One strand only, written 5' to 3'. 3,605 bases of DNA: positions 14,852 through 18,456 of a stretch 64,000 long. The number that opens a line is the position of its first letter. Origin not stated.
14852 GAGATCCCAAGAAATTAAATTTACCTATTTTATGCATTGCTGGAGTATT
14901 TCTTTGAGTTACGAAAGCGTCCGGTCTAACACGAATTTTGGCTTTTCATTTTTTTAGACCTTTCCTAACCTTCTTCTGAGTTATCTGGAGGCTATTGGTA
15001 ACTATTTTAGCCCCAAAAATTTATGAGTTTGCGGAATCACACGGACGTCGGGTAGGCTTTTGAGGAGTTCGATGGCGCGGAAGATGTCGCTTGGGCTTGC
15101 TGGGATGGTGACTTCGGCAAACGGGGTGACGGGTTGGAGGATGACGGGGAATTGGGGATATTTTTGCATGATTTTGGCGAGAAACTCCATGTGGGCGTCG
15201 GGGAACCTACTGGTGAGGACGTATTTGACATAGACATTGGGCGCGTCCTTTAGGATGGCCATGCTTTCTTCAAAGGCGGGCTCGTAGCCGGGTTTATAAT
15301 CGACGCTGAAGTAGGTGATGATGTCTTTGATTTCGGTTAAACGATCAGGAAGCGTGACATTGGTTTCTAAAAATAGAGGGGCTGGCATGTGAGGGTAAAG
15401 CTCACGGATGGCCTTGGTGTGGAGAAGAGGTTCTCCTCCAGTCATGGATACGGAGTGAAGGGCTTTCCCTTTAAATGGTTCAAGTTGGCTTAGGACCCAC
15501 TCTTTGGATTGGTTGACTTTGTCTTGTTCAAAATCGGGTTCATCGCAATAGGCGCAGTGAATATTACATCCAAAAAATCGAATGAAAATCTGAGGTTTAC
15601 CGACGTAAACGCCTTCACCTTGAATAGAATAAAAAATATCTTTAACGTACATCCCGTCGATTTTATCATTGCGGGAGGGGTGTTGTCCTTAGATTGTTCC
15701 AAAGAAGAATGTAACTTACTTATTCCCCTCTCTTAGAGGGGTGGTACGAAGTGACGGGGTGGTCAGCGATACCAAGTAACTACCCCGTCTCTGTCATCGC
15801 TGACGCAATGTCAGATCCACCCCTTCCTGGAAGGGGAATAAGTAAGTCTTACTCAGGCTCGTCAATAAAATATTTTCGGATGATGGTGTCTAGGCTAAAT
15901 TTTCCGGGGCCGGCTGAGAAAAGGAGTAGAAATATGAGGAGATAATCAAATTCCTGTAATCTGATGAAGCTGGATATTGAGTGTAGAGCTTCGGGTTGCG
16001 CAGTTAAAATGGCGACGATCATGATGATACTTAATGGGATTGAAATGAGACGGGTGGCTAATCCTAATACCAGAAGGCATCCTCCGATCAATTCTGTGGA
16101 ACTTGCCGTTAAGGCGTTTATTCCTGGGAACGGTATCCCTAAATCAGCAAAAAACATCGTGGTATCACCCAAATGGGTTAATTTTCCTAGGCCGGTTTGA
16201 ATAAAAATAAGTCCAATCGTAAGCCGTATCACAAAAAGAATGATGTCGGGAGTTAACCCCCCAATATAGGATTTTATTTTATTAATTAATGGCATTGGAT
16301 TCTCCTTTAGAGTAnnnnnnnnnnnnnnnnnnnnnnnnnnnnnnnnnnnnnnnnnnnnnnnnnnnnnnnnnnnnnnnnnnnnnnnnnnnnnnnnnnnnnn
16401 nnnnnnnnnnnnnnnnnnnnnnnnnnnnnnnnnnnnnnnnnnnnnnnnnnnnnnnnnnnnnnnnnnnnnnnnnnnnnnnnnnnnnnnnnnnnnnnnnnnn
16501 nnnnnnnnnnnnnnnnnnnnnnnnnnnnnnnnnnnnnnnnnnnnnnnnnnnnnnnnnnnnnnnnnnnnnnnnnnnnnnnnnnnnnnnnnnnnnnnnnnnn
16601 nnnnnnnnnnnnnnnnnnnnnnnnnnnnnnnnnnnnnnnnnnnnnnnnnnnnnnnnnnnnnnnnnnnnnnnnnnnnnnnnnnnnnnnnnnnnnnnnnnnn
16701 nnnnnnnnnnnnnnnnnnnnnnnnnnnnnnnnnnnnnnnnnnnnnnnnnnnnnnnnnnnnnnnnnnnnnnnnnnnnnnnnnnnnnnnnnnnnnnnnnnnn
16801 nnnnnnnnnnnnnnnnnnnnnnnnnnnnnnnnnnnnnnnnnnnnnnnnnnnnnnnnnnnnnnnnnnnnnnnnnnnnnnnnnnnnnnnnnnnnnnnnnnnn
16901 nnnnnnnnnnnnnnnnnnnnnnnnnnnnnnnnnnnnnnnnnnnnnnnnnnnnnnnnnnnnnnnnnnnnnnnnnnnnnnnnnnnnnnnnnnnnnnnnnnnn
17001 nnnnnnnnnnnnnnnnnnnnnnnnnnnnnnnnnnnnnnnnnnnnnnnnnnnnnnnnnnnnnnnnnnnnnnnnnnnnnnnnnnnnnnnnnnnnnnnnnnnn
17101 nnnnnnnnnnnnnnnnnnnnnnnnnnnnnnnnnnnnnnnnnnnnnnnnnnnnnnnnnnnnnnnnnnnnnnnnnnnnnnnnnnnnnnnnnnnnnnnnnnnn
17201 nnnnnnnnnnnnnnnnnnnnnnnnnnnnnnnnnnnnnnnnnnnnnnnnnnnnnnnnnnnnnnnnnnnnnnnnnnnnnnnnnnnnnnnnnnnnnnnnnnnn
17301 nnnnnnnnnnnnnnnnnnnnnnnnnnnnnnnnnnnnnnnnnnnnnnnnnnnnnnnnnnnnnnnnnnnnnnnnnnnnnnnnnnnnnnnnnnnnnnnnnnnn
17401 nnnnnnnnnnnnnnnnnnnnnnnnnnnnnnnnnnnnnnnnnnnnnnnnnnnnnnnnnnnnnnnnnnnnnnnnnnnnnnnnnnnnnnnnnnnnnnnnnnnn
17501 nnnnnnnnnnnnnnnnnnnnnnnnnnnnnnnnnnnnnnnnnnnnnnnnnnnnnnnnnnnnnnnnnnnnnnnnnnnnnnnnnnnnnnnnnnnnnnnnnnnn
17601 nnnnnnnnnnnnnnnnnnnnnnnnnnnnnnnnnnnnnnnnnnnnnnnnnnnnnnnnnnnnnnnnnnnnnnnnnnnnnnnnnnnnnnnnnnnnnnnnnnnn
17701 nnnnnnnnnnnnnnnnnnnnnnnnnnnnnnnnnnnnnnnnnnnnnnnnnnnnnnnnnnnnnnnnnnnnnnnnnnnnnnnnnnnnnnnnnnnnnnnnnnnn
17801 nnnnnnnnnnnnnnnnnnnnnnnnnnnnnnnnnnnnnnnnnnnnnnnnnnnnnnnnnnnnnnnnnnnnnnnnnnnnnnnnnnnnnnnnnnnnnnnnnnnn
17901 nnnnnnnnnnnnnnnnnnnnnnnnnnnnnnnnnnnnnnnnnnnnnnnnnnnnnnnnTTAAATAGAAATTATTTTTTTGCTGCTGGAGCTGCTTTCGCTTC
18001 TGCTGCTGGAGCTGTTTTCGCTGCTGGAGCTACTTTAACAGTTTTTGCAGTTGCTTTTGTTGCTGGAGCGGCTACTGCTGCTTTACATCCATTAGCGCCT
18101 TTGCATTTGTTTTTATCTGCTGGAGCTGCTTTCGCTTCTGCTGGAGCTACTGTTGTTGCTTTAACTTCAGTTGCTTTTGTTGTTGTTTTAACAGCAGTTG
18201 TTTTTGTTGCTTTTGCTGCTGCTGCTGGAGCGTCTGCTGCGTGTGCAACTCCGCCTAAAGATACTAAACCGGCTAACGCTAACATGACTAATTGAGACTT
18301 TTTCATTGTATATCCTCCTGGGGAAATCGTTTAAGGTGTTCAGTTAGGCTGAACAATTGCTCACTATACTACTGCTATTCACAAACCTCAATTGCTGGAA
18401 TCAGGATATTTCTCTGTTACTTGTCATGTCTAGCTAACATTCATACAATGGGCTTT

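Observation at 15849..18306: MNIO (DUF692)-DUF2063-DoxX operon with a Sec-exported precursor: a bufferin/HvfA-like copper-binding RiPP cluster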

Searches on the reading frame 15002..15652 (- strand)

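Call 3: search_protein_families(library=pfam, proteins=[window:15002-15652:-], max_evalue=0.01)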
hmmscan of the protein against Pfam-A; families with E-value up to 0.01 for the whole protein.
window:15002-15652:- (216 aa): 2 families
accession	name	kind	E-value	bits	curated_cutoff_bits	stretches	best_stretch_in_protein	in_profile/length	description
PF04055.27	Radical_SAM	-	6e-10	40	29.5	1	26-118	4-108/166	Radical SAM superfamily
PF13353.11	Fer4_12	-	7.6e-07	29.9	22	1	10-89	1-77/137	4Fe-4S single cluster domain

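Call 4: search_protein_families(library=ncbifam, proteins=[window:15002-15652:-], max_evalue=0.01)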
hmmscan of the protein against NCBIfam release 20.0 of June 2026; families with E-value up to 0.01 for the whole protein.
window:15002-15652:- (216 aa): 22 families
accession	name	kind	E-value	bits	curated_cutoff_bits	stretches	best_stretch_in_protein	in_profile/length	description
TIGR03963.1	rSAM_QueE_Clost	equivalog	1.2e-16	61.1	260.1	1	3-165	3-167/219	putative 7-carboxy-7-deazaguanine synthase QueE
TIGR03365.1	Bsubt_queE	equivalog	4e-16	59.3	206.1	1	3-183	5-193/238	7-carboxy-7-deazaguanine synthase QueE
TIGR04349.1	rSAM_QueE_gams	hypoth_equivalog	1.2e-14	54.5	300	1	3-83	3-80/210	7-carboxy-7-deazaguanine synthase QueE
TIGR04508.1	queE_Cx14CxxC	equivalog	1.2e-11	44.9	240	1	2-38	2-49/208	7-carboxy-7-deazaguanine synthase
TIGR04322.1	rSAM_QueE_Ecoli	equivalog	1.3e-10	41.1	200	1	7-39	1-33/215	7-carboxy-7-deazaguanine synthase QueE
TIGR02495.1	NrdG2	equivalog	1.7e-10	40.5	131.15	1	16-121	13-123/193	anaerobic ribonucleoside-triphosphate reductase activating protein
TIGR02666.1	moaA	equivalog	1.3e-05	24.4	284.05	1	29-80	20-75/336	GTP 3',8-cyclase MoaA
TIGR02493.1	PFLA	equivalog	2e-05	24.1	231.75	1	24-86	19-87/235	pyruvate formate-lyase-activating protein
TIGR03977.1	rSAM_pair_HxsC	equivalog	5.3e-05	22.2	267.9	1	29-86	35-90/292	His-Xaa-Ser system radical SAM maturase HxsC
TIGR04251.1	SCM_rSAM_ScmF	equivalog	0.00029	20.3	400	1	27-101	12-92/353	SynChlorMet cassette radical SAM/SPASM protein ScmF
TIGR02668.1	moaA_archaeal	equivalog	0.00089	18.3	325.25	1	29-79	20-71/303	GTP 3',8-cyclase MoaA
NF038283.1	viperin_w_prok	equivalog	0.00096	18.4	180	1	29-86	12-76/281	viperin family antiviral radical SAM protein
TIGR04280.1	geopep_mat_rSAM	hypoth_equivalog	0.0013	17.8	400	1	27-85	92-154/428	geopeptide radical SAM maturase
TIGR03821.1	EFP_modif_epmB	equivalog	0.0014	17.7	369.3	1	22-79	99-157/321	EF-P beta-lysylation protein EpmB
TIGR04084.1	rSAM_AF0577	subfamily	0.0018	17.3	225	1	29-105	7-84/347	TIGR04084 family radical SAM/SPASM domain-containing protein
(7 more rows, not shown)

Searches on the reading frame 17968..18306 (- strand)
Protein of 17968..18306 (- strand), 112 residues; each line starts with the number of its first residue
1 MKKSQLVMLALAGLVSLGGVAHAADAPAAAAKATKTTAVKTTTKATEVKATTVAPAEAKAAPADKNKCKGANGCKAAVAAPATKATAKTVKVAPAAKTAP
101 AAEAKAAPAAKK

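Call 3: search_protein_families(library=pfam, proteins=[window:17968-18306:-], max_evalue=0.01)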
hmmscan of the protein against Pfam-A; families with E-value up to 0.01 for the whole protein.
window:17968-18306:- (112 aa): 0 families

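Call 4: search_protein_families(library=ncbifam, proteins=[window:17968-18306:-], max_evalue=0.01)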
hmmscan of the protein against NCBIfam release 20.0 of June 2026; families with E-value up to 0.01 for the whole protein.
window:17968-18306:- (112 aa): 0 families

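Call 22: find_homologous_proteins(query=window:17971-18306:-, max_evalue=0.01)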
Query window:17971-18306:-: 8000 candidates shared short words with the query, none scored E <= 0.01.

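Call 49: search_protein_families(library=ncbifam, proteins=[window:17971-18306:-], max_evalue=10)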
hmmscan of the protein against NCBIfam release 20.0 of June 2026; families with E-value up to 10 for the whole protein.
seq(112 aa): 3 families
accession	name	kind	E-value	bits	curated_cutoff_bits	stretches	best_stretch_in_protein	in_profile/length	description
NF033807.0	CopL_fam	subfamily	0.41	11.3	40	1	20-109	27-116/129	CopL family metal-binding regulatory protein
NF008871.0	PRK11907.1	equivalog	5.2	5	1266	1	23-103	28-110/814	bifunctional 2',3'-cyclic-nucleotide 2'-phosphodiesterase/3'-nucleotidase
NF009040.0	PRK12373.1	equivalog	5.9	6.5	514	1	12-110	192-292/400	NADH-quinone oxidoreductase subunit E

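Call 50: search_protein_families(library=pfam, proteins=[window:17971-18306:-], max_evalue=10)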
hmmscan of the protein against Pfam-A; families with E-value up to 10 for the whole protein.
seq(112 aa): 1 family
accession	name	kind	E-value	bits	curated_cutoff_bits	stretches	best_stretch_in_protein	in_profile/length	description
PF21827.1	New_glue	-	1.1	9.5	31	1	1-73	1-76/94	New glue protein family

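Call 67: predict_structure(protein=window:17971-18306:-)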
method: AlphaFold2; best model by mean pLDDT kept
length: 112 residues; sequences in the alignment: 1
mean_pLDDT: 46.7   pTM: 0.18
mean pLDDT of the five models: 46.7, 46.6, 45.2, 44.5, 40.8
residues with pLDDT >= 90: 0; 70-90: 0; 50-70: 35; < 50: 77
segments of 3 or more residues with pLDDT < 50: 13-15, 17-31, 38-44, 46-48, 58-64, 72-74, 76-87, 90-92, 96-100
pLDDT, mean of each block of 10 residues (from residue 1): 41 42 41 49 48 51 48 45 47 48 54 49
secondary structure, 60 per line:
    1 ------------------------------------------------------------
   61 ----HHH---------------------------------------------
elements in order:

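Call 94: search_protein_representatives(protein=window:17971-18306:-)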
Query: 112 residues. Proteins with E-value up to 0.001 (for the whole library): 0; up to 1e-10: 0; up to 1e-30: 0. The best 0 are listed.
